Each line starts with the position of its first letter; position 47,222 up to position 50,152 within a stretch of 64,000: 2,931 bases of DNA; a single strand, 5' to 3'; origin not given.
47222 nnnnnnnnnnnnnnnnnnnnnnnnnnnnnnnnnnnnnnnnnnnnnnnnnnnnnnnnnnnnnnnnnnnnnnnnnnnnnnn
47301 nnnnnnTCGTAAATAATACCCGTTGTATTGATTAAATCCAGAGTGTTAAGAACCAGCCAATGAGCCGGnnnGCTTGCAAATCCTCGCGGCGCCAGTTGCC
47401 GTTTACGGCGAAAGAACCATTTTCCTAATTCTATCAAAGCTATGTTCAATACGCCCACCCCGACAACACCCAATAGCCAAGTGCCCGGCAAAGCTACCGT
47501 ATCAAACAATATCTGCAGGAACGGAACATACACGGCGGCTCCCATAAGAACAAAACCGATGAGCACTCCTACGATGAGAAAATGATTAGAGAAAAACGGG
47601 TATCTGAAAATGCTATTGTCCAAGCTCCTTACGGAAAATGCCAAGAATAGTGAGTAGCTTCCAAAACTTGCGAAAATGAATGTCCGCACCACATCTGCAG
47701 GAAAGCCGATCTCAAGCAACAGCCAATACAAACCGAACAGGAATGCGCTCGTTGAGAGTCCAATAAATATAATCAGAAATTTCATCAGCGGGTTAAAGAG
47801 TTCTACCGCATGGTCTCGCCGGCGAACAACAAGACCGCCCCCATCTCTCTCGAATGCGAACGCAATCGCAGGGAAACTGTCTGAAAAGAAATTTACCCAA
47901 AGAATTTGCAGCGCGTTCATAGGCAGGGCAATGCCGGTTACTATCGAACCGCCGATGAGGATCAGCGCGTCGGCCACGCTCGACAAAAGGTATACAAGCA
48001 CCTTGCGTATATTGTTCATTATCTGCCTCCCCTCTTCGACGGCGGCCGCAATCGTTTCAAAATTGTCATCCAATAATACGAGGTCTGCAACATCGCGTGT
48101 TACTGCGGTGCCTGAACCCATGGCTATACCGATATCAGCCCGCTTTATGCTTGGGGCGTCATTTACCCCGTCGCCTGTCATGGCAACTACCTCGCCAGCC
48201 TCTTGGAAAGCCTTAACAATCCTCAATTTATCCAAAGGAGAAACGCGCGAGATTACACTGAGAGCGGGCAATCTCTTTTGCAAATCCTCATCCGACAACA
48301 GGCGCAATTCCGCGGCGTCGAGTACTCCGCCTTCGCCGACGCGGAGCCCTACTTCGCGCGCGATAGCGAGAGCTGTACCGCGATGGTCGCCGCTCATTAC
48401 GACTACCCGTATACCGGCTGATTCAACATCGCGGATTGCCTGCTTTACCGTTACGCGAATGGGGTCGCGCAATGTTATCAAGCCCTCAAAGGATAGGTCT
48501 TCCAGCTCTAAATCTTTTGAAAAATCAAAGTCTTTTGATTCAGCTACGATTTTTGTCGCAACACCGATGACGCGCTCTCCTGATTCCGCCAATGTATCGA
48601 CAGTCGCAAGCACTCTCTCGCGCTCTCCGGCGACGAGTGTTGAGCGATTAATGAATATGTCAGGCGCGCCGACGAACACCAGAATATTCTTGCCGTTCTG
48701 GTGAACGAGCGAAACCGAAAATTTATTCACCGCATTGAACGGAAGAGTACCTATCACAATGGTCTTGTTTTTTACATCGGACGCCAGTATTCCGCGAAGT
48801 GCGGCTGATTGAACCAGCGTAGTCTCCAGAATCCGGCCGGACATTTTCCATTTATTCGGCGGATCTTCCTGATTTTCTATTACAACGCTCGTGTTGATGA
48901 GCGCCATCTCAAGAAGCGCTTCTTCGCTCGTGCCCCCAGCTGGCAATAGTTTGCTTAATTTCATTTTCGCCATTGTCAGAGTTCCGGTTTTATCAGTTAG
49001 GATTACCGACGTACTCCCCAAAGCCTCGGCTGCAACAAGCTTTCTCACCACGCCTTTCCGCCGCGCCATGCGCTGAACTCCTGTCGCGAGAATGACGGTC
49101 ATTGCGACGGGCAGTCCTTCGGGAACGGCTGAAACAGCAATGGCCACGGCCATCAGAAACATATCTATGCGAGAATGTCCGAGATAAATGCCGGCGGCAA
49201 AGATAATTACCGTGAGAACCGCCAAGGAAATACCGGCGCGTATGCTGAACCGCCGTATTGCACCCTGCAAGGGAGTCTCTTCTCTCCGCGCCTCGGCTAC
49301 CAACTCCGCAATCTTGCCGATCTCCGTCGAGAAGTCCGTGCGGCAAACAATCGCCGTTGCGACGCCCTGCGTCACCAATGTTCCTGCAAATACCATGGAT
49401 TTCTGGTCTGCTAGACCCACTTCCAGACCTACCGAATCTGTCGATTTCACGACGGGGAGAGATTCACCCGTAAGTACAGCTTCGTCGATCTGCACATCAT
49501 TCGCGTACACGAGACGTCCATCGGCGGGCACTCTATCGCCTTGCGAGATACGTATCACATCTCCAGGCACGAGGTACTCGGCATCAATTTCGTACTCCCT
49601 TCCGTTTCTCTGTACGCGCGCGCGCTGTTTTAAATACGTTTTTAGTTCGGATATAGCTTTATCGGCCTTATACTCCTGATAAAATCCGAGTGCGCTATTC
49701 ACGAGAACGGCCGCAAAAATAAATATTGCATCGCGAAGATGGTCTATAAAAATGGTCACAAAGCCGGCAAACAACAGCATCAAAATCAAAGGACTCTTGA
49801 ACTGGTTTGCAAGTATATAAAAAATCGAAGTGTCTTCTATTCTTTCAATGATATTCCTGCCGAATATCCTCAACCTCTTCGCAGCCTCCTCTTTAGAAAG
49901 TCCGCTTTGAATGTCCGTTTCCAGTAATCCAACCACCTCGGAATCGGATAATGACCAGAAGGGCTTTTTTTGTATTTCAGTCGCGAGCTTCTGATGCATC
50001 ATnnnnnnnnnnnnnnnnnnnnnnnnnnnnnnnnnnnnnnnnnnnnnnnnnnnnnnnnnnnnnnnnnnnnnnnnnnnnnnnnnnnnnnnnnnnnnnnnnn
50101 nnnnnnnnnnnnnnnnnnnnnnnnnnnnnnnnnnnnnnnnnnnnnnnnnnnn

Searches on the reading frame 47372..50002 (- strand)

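Call 71: search_protein_families(library=pfam, proteins=[window:47372-50002:-], max_evalue=0.00001)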
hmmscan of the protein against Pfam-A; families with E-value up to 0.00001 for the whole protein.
window:47372-50002:- (877 aa): 6 families
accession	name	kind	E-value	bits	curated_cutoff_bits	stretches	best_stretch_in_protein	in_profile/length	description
PF00122.25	E1-E2_ATPase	-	6.8e-52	176.1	28.1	1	124-315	3-181/181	E1-E2 ATPase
PF00689.26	Cation_ATPase_C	-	5e-34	118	27.3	1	693-863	2-175/175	Cation transporting ATPase, C-terminus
PF00690.31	Cation_ATPase_N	-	5.6e-17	61.6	20.4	1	16-82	2-68/69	Cation transporter/ATPase, N-terminus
PF00702.32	Hydrolase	-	9.3e-16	59.2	26.4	1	333-623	3-191/191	haloacid dehalogenase-like hydrolase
PF13246.12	Cation_ATPase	-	2.1e-08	34.5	21.7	1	367-455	1-89/91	Cation transport ATPase (P-type)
PF08282.18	Hydrolase_3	-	8.9e-06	26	20.9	0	597-653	197-253/255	haloacid dehalogenase-like hydrolase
